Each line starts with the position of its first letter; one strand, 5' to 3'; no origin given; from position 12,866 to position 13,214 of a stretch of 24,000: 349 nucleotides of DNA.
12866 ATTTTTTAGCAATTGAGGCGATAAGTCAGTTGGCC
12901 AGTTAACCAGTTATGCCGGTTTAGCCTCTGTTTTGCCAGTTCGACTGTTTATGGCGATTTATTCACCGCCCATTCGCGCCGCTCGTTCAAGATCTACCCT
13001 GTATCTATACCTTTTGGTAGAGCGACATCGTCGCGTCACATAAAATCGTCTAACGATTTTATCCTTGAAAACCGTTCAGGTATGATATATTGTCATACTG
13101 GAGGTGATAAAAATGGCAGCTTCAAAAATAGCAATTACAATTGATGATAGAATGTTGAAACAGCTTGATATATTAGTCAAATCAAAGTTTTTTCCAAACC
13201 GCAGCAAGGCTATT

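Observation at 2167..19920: Abundant ~43-bp double-hairpin element with gene-polar orientation (REP/BIME-like family)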

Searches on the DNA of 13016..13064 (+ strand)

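Call 29: build_rna_model(alignment_id=A1, structure=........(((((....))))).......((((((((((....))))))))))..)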
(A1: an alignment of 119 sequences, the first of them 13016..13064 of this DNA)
Model R1 built from alignment A1 (119 sequences, 55 columns); structure: as given.
model positions 49; base pairs 15; branch points 1; effective number of sequences 9.62; information 1.128 bits per position. Calibrated on 0.2 Mb of random sequence (short: E-values are rough).
structure used (alignment columns):
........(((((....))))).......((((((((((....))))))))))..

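Call 30: search_with_rna_model(model_id=R1, source=window, filters=off, max_evalue=10)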
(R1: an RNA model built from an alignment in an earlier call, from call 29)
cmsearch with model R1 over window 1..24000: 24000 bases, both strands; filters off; matches with E-value up to 10: 51.
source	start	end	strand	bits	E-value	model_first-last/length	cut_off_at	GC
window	2165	2213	-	63.4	5.1e-14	1-49/49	no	0.45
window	16266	16314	+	63.4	5.1e-14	1-49/49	no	0.39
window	13016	13064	+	63.1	6e-14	1-49/49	no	0.45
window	17428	17476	+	61.1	1.8e-13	1-49/49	no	0.43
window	13705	13753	+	58.7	7.3e-13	1-49/49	no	0.43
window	17715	17763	-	58.2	9.5e-13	1-49/49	no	0.45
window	2525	2574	+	57.2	1.7e-12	1-49/49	no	0.4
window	4915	4962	-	54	1e-11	1-49/49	no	0.38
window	5059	5105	+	53.3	1.6e-11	1-49/49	no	0.34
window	9512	9562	-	53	1.9e-11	1-49/49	no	0.33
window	4897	4941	+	33.5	1.1e-06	1-49/49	no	0.24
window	5079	5128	-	32.9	1.5e-06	1-49/49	no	0.28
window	17703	17741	+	31.7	3.1e-06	1-49/49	no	0.23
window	9500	9538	+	30.8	5e-06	1-49/49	no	0.28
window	17450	17495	-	30.1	7.6e-06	1-49/49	no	0.24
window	3492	3545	-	26.7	5.2e-05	1-49/49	no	0.31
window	8218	8264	+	22.6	0.00053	1-49/49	no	0.36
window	3492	3516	+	15.2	0.034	23-47/49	no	0.16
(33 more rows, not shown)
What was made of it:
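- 13020..13062 (+): Full copy. The first base after TTTTAT (13063) is the first base of a mobile 621-nt mazEF cassette, which begins with its own promoter. 63.1 bits (call 30).
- Checked: It also finds a GC-truncated copy at 3492-3545 (26.7 bits), a degenerate copy at 8218-8264 (22.6 bits) and lone AT hairpins at 16179 and 19868 (call 30).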

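Call 34: search_with_rna_model(model_id=R1, sources=[L109, L110, L111, L112, L113, L114, L115, L116, L117, L118, L119, L120, L121, L122, L123, L126, L127, L128, L129, L130, L131, L132, L133, L134, L135, L136, L137, L140, L142, L143, L145, L146, L147, L148, L149, L150, L152, L153, L155, L156, L157, L158, L160, L161, L162, L164, L166, L167, L168, L170], max_evalue=0.01)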
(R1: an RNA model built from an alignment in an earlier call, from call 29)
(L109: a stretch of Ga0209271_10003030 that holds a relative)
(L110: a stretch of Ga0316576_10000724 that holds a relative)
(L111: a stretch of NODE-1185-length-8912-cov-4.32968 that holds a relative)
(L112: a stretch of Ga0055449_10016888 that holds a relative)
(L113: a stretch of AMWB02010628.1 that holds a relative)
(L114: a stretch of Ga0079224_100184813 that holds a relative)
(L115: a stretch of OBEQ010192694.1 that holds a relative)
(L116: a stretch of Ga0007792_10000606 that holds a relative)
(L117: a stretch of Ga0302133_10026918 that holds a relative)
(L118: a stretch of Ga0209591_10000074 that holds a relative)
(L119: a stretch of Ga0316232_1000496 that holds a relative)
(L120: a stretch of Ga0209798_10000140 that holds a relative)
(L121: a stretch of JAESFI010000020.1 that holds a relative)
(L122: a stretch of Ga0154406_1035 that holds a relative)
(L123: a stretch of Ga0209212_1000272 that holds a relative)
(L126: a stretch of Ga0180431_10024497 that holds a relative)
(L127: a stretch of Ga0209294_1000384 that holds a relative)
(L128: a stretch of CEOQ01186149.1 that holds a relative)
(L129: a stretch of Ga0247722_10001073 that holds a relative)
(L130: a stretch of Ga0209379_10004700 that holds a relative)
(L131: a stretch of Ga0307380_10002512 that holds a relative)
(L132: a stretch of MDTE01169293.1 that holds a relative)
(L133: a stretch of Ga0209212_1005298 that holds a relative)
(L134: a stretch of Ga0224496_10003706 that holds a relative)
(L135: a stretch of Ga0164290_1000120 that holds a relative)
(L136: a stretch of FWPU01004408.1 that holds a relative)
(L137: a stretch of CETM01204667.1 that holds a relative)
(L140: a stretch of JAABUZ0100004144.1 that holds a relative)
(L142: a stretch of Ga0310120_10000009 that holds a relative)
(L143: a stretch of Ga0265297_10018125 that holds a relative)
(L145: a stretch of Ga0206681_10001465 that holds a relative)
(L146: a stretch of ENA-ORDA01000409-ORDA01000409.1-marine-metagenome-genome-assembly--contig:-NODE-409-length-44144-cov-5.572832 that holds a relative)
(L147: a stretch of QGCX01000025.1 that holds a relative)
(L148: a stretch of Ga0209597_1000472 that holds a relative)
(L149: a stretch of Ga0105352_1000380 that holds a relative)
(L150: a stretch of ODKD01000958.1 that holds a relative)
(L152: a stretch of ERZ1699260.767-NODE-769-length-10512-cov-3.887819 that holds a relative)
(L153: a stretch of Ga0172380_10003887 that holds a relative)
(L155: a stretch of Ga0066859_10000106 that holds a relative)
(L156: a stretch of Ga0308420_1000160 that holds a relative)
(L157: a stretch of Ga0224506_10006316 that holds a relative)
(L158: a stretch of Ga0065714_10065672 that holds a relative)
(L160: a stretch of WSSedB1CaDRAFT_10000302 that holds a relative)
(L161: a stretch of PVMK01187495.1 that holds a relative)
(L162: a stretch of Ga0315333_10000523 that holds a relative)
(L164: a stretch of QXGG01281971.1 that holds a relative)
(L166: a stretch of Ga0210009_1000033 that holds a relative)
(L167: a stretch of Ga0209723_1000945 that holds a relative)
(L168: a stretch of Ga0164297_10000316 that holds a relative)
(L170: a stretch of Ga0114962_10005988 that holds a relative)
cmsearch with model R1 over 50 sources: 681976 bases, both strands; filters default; matches with E-value up to 0.01: 0.
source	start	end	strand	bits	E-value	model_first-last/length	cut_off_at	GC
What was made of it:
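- Checked: The same model gives 0 hits in 682 kb of unrelated loci (call 34).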
